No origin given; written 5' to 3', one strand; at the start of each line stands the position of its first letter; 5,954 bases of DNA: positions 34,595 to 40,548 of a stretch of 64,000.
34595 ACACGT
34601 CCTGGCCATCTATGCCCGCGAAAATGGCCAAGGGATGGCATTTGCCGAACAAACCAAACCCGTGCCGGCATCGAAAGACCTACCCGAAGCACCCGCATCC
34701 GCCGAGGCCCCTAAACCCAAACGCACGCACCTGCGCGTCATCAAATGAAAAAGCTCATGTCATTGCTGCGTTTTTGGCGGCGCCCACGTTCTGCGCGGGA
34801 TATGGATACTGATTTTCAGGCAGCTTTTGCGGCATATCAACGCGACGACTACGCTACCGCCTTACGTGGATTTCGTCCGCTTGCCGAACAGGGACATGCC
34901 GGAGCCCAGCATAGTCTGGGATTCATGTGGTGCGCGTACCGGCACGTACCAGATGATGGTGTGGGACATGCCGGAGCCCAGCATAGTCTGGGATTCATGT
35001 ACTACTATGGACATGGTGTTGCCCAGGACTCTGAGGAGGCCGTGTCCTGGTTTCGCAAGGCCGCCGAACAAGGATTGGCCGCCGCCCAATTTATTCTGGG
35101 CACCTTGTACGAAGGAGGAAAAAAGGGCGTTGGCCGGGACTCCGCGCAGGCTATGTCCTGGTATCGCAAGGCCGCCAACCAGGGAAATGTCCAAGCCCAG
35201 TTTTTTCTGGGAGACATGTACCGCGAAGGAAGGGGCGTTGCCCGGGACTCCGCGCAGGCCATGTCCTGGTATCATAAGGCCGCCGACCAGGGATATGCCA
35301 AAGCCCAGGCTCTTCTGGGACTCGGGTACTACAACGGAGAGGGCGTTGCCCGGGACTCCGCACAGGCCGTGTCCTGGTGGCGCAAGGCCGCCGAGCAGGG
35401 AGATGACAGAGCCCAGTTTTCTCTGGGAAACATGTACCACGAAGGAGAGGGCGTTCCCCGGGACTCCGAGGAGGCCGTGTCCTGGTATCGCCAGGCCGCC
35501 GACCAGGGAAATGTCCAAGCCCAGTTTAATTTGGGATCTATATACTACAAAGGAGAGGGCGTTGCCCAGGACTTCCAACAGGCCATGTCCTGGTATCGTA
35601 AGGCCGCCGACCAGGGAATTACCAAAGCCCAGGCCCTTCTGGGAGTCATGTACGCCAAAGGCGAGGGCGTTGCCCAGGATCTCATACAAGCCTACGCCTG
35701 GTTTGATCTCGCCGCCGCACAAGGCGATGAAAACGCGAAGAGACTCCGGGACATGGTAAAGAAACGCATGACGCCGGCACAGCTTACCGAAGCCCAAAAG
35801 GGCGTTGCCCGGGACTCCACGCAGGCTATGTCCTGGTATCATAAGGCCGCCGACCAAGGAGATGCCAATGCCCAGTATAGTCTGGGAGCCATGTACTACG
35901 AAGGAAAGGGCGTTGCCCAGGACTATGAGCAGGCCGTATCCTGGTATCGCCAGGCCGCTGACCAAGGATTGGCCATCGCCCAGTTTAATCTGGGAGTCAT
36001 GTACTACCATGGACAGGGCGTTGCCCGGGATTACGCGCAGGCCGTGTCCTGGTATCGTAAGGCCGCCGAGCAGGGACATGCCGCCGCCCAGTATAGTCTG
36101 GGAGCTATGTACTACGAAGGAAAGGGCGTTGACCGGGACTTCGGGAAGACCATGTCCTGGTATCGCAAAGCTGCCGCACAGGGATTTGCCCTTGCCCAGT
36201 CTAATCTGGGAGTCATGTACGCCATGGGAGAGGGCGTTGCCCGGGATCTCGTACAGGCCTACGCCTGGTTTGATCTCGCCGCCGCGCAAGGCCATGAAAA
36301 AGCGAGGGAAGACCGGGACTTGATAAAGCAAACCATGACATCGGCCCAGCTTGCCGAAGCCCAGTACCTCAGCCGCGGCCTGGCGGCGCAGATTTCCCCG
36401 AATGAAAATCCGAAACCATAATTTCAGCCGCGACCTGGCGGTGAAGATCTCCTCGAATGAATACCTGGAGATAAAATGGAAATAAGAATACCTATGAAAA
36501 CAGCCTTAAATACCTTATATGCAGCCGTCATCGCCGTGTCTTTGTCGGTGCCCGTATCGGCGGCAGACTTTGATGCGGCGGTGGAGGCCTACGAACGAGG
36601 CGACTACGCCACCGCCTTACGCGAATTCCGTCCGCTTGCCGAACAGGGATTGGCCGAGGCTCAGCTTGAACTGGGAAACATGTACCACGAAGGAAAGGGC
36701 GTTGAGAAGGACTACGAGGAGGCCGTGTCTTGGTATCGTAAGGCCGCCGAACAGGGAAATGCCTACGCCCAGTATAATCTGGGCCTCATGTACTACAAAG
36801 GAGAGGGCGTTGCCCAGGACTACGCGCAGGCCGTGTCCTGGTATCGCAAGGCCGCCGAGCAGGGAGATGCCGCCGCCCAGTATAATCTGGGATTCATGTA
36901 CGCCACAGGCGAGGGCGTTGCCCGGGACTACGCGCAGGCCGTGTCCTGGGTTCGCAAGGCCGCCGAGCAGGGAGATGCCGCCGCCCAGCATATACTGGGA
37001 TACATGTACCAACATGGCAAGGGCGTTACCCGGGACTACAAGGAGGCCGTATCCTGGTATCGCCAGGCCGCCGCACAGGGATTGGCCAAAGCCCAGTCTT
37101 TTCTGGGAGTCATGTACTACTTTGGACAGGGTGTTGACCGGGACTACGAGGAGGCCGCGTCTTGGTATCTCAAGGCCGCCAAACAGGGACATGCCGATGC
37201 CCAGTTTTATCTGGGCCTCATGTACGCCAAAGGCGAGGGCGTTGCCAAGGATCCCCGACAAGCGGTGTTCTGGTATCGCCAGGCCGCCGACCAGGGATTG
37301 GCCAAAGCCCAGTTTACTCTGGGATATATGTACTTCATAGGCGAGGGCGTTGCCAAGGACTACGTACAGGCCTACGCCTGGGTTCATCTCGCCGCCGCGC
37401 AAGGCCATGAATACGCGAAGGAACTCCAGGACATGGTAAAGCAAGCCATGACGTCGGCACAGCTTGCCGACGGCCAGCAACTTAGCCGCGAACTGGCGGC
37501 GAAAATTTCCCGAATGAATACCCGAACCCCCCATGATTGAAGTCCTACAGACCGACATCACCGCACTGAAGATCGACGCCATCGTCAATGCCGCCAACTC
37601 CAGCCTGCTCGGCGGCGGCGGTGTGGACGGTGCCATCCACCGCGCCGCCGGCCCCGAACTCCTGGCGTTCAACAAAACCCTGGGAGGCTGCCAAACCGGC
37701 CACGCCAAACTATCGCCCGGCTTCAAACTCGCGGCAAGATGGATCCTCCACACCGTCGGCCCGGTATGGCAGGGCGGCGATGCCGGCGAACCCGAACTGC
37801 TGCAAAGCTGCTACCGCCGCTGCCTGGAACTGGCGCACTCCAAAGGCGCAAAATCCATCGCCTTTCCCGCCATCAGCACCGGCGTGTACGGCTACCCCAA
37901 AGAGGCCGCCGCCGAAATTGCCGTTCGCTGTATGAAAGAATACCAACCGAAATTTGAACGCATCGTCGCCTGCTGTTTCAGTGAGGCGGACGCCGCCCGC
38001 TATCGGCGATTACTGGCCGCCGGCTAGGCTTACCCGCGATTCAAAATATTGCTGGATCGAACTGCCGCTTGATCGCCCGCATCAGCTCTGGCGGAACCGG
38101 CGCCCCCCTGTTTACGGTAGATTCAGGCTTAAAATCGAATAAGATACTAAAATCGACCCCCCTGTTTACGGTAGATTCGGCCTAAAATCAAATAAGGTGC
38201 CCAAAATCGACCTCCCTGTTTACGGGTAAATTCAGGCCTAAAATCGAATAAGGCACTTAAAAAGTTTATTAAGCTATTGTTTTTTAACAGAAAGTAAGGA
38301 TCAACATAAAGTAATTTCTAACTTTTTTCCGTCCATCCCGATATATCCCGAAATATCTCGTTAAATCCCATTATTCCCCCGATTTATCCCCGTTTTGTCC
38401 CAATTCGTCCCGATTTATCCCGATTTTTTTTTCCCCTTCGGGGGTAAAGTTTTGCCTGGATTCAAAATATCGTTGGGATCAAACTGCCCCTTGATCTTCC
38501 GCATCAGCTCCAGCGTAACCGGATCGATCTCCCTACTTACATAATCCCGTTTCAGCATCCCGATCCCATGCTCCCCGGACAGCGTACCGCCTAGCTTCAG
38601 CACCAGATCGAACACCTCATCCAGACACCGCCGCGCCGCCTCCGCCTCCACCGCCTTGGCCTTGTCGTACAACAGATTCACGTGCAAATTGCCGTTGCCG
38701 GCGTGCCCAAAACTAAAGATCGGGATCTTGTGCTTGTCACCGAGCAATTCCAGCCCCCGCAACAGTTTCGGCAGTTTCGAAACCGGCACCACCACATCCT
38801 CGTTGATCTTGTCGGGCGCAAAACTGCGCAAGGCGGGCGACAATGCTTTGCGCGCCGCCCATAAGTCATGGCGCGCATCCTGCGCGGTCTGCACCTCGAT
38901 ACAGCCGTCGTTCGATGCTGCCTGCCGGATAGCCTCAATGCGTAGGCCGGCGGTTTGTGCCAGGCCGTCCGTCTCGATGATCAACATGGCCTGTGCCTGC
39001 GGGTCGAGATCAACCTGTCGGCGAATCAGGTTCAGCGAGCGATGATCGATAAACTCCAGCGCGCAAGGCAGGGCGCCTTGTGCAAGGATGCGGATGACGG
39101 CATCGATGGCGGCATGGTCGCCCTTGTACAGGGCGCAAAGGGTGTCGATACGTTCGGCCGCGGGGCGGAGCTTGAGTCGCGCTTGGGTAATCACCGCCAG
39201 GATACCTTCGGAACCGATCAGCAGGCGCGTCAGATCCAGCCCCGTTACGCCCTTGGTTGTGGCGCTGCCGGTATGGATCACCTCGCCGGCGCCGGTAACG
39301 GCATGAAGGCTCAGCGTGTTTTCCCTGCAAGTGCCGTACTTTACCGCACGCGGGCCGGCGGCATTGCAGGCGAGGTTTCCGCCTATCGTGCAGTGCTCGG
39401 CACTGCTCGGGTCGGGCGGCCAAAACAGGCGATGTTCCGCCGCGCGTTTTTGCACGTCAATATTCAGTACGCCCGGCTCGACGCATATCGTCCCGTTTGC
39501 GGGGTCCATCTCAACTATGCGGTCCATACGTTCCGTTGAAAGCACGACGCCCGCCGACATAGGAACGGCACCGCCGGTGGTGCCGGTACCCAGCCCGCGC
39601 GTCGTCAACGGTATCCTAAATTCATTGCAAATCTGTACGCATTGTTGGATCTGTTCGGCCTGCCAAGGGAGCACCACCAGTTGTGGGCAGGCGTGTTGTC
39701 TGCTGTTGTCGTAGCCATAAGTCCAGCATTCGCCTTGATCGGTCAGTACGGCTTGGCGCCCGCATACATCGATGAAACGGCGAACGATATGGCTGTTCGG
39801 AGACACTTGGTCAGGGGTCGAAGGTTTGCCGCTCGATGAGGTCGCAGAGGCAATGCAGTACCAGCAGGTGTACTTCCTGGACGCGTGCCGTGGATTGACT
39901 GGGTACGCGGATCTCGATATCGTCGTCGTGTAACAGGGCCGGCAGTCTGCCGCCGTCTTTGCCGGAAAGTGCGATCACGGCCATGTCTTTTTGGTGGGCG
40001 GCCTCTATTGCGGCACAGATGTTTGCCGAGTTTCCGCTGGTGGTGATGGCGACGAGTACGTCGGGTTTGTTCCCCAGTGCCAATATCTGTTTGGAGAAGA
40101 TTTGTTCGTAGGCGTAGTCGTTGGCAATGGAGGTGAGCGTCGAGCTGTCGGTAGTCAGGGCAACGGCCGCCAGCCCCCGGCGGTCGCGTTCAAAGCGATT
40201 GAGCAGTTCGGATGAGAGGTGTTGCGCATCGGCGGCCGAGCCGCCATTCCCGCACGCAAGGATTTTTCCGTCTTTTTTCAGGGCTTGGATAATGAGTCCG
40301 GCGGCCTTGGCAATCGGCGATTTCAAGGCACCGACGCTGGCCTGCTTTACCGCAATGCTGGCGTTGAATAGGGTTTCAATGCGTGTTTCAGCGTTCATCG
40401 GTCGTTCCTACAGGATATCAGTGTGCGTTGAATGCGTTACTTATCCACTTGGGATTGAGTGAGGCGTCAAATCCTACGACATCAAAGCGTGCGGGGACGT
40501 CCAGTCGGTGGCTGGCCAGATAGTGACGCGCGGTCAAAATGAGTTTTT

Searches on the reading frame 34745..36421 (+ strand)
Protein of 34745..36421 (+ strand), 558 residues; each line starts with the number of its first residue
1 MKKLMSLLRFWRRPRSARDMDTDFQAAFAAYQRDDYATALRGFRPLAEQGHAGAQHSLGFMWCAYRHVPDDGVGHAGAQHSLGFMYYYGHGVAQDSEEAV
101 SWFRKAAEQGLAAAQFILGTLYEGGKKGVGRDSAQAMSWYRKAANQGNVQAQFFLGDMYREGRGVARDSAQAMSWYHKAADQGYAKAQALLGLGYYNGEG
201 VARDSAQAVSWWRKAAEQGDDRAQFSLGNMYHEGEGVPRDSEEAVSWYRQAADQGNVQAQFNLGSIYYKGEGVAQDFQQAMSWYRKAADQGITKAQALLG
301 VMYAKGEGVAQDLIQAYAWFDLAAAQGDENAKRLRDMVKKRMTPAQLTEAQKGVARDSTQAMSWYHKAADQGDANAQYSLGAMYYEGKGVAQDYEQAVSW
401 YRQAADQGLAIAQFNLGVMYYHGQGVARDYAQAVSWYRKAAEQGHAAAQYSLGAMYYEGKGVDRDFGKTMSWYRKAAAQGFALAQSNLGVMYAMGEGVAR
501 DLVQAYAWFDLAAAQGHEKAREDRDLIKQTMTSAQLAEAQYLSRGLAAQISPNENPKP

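Call 66: search_protein_families(library=pfam, proteins=[window:34745-36421:+], max_evalue=0.001)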
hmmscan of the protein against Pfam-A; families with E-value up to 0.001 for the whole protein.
window:34745-36421:+ (558 aa): 3 families
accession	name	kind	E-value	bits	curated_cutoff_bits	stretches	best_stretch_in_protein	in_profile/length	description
PF08238.18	Sel1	-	9.2e-120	387.3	30.7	12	410-445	1-36/36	Sel1 repeat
PF23310.1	TPR_27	-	1.7e-06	28.1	27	0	428-465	43-80/110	Plant tetratrico peptide repeats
PF13176.12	TPR_7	-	0.00011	22.4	27.9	0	391-405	12-28/36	Tetratricopeptide repeat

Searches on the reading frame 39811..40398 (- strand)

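Call 66: search_protein_families(library=pfam, proteins=[window:39811-40398:-], max_evalue=0.001)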
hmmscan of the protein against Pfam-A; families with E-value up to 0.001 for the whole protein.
window:39811-40398:- (195 aa): 2 families
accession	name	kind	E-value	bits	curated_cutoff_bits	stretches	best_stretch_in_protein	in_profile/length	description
PF13580.11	SIS_2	-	1.7e-30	106.3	27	1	16-146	8-138/138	SIS domain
PF01380.27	SIS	-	8.7e-06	26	25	1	87-154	29-96/131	SIS domain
